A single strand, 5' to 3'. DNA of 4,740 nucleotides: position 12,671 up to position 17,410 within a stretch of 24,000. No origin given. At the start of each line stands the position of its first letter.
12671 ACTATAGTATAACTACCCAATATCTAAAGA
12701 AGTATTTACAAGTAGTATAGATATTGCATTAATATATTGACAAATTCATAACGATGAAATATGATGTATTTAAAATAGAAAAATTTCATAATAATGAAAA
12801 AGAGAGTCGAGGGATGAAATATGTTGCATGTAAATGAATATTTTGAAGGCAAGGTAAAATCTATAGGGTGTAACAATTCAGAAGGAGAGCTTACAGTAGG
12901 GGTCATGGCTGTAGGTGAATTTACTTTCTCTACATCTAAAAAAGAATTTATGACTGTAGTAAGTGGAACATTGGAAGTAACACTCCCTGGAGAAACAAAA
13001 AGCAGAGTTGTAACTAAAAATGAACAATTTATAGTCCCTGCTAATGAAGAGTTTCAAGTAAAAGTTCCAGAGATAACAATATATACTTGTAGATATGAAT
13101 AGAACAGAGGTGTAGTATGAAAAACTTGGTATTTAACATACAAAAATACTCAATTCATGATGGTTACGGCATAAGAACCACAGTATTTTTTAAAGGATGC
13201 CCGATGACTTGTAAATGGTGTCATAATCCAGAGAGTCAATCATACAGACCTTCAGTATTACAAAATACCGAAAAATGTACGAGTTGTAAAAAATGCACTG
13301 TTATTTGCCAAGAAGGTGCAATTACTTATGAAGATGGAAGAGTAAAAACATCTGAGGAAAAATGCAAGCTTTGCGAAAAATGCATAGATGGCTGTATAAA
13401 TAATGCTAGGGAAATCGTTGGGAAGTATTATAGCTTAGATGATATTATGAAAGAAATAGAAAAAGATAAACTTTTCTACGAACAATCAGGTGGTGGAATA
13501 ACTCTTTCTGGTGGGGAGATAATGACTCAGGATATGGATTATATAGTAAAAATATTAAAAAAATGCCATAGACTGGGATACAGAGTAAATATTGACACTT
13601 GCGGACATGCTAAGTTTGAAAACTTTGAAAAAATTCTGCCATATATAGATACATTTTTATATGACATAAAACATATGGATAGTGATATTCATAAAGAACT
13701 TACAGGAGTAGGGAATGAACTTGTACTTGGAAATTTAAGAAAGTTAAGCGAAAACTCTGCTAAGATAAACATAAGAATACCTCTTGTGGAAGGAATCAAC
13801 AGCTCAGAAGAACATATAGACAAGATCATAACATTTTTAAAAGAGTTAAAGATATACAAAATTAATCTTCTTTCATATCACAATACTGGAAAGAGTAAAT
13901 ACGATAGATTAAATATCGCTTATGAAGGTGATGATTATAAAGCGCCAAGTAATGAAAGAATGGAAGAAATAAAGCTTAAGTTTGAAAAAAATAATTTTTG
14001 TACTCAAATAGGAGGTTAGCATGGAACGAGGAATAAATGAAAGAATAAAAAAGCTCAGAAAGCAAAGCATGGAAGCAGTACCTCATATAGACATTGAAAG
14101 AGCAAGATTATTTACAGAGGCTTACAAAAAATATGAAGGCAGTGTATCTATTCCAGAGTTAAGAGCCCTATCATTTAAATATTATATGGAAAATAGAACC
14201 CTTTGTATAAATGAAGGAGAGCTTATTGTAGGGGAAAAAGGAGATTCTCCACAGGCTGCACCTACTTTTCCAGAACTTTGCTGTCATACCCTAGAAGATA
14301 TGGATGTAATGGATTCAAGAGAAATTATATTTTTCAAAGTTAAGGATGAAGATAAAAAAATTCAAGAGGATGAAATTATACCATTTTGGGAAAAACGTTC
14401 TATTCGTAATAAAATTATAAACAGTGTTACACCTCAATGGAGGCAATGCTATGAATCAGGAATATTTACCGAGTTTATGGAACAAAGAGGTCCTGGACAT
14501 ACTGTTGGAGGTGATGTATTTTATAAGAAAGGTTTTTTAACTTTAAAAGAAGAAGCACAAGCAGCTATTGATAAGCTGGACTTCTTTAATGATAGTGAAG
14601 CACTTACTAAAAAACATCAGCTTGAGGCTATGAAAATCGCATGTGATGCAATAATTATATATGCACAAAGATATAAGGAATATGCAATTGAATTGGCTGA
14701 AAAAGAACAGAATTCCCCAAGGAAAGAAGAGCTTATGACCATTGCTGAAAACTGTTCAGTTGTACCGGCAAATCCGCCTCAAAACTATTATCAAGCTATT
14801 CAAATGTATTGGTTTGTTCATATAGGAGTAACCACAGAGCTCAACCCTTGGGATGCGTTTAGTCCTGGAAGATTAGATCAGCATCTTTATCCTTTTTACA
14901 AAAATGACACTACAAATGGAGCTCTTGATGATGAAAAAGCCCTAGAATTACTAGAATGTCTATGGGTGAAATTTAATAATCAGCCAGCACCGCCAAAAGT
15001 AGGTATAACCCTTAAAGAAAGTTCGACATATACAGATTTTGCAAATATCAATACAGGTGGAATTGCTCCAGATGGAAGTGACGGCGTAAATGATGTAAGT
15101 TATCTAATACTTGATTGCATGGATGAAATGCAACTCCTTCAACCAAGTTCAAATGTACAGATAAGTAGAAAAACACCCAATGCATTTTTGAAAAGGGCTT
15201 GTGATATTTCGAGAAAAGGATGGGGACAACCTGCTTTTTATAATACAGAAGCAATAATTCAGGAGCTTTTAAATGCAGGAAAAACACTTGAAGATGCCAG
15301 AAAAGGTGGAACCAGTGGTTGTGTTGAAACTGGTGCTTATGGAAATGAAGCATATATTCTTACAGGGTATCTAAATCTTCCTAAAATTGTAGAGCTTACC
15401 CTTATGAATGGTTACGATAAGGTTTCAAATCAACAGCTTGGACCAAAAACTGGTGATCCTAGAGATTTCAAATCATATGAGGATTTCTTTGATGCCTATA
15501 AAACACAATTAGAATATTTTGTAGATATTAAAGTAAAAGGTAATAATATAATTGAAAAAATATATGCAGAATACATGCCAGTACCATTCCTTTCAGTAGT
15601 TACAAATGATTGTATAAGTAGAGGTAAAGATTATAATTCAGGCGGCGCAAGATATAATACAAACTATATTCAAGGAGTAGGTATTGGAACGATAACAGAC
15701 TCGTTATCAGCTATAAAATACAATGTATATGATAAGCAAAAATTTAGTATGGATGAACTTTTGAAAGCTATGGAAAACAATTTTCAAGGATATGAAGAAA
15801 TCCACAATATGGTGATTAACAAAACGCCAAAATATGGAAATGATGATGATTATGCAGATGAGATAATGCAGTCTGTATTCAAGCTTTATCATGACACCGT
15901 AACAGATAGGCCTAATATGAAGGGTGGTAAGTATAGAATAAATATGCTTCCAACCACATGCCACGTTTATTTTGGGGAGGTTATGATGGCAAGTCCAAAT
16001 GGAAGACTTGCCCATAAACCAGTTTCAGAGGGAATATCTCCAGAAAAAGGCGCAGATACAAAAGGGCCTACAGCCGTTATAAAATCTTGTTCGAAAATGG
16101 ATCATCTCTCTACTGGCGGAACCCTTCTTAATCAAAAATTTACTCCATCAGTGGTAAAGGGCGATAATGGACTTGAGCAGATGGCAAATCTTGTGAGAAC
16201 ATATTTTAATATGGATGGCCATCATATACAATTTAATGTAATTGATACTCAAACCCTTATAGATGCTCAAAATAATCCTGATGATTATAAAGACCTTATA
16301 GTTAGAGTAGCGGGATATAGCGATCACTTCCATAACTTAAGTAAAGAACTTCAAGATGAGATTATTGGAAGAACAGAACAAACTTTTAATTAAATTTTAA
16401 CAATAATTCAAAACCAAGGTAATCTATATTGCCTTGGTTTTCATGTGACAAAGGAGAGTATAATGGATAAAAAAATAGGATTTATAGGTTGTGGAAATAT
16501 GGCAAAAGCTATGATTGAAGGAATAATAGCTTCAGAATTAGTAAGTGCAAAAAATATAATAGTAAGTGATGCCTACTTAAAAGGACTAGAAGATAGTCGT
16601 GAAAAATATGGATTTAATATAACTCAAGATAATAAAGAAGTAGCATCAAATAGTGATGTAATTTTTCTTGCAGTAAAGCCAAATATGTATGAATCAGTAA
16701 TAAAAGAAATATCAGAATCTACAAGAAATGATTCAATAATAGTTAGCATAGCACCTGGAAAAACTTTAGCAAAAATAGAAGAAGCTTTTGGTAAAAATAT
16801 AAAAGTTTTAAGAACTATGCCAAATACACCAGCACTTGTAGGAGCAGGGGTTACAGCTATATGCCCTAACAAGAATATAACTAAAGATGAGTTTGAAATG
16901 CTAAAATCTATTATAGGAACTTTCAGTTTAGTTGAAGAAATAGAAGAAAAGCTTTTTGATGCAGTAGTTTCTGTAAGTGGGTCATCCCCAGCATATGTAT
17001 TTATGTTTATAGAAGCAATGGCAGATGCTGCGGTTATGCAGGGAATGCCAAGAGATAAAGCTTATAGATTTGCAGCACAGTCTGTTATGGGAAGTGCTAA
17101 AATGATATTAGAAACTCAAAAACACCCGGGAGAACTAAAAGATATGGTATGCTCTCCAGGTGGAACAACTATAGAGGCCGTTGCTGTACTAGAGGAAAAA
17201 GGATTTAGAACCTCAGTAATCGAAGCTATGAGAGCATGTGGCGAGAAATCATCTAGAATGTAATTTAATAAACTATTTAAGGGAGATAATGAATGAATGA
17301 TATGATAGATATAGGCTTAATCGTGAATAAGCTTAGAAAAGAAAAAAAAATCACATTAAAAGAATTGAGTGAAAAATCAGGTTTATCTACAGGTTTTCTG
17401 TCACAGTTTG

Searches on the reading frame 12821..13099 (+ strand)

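Call 36: search_protein_families(library=pfam, proteins=[window:12821-13099:+], max_evalue=0.001)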
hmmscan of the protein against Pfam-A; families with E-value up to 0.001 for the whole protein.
window:12821-13099:+ (93 aa): 2 families
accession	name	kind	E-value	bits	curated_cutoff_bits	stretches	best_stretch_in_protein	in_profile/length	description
PF06865.17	Ppnp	-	5.8e-31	107.2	25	1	3-92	2-92/92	Pyrimidine/purine nucleoside phosphorylase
PF07883.17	Cupin_2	-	0.00029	20.9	27.2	1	40-81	18-57/70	Cupin domain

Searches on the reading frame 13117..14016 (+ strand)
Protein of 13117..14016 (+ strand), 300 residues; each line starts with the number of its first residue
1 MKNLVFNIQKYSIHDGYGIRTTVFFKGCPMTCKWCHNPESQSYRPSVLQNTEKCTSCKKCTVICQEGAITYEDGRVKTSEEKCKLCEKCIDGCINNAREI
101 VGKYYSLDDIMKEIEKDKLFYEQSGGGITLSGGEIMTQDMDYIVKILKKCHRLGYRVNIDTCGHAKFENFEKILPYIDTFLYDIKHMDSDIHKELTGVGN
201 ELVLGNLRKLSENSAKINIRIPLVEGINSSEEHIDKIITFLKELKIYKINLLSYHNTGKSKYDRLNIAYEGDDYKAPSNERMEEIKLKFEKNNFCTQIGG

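Call 36: search_protein_families(library=pfam, proteins=[window:13117-14016:+], max_evalue=0.001)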
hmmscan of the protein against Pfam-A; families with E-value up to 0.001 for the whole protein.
window:13117-14016:+ (300 aa): 8 families
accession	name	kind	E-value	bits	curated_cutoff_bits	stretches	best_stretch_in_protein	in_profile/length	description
PF04055.27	Radical_SAM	-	2.1e-11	44.7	29.5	1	93-233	14-161/166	Radical SAM superfamily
PF13353.11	Fer4_12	-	1.4e-08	35.5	22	1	15-188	2-119/137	4Fe-4S single cluster domain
PF00037.32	Fer4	-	3e-07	30.4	21.1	1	50-70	4-24/24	4Fe-4S binding domain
PF12837.12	Fer4_6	-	2.3e-05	24.6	25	0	50-69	5-24/24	4Fe-4S binding domain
PF13237.11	Fer4_10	-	0.00016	21.9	25.5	1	47-93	2-52/53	4Fe-4S dicluster domain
PF13187.11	Fer4_9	-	0.00034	21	27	1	53-96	1-50/52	4Fe-4S dicluster domain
PF13484.11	Fer4_16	-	0.00063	20.9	30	0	53-79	1-27/66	4Fe-4S double cluster binding domain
PF12838.12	Fer4_7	-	0.00086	20.2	27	1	53-96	1-51/52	4Fe-4S dicluster domain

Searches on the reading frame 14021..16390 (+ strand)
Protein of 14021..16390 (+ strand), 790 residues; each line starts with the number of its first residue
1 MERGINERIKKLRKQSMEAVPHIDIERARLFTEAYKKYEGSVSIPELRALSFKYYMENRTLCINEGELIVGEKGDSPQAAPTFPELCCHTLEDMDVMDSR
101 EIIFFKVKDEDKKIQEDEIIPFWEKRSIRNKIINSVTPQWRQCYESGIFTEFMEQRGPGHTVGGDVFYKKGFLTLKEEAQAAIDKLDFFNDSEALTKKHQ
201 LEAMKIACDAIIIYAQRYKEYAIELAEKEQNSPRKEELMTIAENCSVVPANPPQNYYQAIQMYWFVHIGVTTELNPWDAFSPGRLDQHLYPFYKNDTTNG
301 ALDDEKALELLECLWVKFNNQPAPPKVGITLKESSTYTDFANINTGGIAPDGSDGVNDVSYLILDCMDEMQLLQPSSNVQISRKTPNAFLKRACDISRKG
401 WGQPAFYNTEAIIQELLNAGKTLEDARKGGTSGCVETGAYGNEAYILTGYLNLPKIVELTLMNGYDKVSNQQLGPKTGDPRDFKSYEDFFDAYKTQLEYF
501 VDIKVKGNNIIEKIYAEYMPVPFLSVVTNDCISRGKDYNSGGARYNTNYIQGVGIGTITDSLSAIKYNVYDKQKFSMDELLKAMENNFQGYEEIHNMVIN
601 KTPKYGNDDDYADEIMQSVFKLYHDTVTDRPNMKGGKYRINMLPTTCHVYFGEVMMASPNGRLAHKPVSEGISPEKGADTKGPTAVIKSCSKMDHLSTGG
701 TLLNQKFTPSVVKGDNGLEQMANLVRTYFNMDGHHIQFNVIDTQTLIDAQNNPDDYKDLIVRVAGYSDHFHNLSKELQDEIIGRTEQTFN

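Call 35: list_cluster_members(proteins=[window:14021-16390:+, window:18018-19823:-, window:4478-5701:-, window:9717-9929:-, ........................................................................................, window:12002-12670:-])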
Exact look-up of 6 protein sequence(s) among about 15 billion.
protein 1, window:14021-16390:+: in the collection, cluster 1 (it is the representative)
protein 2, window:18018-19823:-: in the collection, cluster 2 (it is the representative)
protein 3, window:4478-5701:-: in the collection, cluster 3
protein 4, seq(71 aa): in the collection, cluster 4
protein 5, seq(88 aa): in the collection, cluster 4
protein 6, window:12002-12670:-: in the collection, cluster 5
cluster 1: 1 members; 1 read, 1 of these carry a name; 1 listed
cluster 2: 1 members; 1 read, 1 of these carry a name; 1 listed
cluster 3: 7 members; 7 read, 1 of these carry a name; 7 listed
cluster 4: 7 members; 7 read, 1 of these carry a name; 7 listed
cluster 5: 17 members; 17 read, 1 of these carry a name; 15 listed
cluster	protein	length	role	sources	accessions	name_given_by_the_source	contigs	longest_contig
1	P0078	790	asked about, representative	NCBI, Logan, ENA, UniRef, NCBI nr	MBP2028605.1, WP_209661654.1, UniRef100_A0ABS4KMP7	formate C-acetyltransferase [Acetoanaerobium pronyense] | Formate C-acetyltransferase n=1 Tax=Acetoanaerobium pronyense TaxID=1482736 ... | trans-4-hydroxy-L-proline dehydratase [Acetoanaerobium pronyense]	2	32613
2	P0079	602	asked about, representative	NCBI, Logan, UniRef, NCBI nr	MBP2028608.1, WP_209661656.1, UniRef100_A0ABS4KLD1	ATP-dependent DNA helicase RecQ [Acetoanaerobium pronyense] | DNA helicase RecQ n=1 Tax=Acetoanaerobium pronyense TaxID=1482736 RepID=A0ABS4KLD1_9FIRM | DNA helicase RecQ [Acetoanaerobium pronyense]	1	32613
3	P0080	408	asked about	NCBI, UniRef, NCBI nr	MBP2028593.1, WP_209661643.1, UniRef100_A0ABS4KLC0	hypothetical protein J2Z35_002423 [Acetoanaerobium pronyense] | Carbohydrate-binding domain-containing protein n=1 Tax=Acetoanaerobium pronyense ... | carbohydrate-binding domain-containing protein [Acetoanaerobium pronyense]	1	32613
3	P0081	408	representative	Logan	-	-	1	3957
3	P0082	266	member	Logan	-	-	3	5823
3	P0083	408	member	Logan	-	-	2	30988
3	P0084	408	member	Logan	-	-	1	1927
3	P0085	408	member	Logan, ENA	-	-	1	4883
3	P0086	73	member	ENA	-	-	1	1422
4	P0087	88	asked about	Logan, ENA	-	-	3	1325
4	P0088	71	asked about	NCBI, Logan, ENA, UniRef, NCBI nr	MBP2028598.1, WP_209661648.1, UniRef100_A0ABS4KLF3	glutaredoxin-related protein [Acetoanaerobium pronyense] | Glutaredoxin-related protein n=1 Tax=Acetoanaerobium pronyense TaxID=1482736 ... | hypothetical protein [Acetoanaerobium pronyense]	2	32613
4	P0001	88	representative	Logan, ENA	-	-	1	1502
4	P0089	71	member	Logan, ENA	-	-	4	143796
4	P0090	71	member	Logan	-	-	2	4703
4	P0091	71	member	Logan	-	-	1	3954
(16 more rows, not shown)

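Call 49: find_encoding_contigs(protein=P0079, flank=10000, max_places=3)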
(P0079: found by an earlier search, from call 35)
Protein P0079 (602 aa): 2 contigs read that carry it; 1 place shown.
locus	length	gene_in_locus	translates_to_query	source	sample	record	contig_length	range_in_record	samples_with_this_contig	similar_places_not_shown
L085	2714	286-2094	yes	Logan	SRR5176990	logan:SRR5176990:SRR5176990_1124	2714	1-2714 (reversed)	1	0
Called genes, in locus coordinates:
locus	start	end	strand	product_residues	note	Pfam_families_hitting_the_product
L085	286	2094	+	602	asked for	PF00270:DEAD, PF00271:Helicase_C, PF16124:RecQ_Zn_bind, PF09382:RQC, PF00570:HRDC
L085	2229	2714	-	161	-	?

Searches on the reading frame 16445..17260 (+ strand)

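Call 36: search_protein_families(library=pfam, proteins=[window:16445-17260:+], max_evalue=0.001)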
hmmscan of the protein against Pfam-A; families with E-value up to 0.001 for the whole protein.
window:16445-17260:+ (272 aa): 5 families
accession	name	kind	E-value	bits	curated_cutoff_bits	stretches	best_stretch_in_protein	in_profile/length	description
PF14748.11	P5CR_dimer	-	4.8e-43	146.1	25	1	168-272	1-105/105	Pyrroline-5-carboxylate reductase dimerisation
PF03807.23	F420_oxidored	-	7e-23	81.5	21.6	1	10-104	1-93/94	NADP oxidoreductase coenzyme F420-dependent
PF03446.21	NAD_binding_2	-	1.9e-05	25.2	21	1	10-102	1-92/161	NAD binding domain of 6-phosphogluconate dehydrogenase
PF02826.25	2-Hacid_dh_C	-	0.00087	19.1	25.1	0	4-107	32-131/178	D-isomer specific 2-hydroxyacid dehydrogenase, NAD binding domain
PF01210.29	NAD_Gly3P_dh_N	-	0.00088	19.7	23.1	0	56-105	56-105/158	NAD-dependent glycerol-3-phosphate dehydrogenase N-terminus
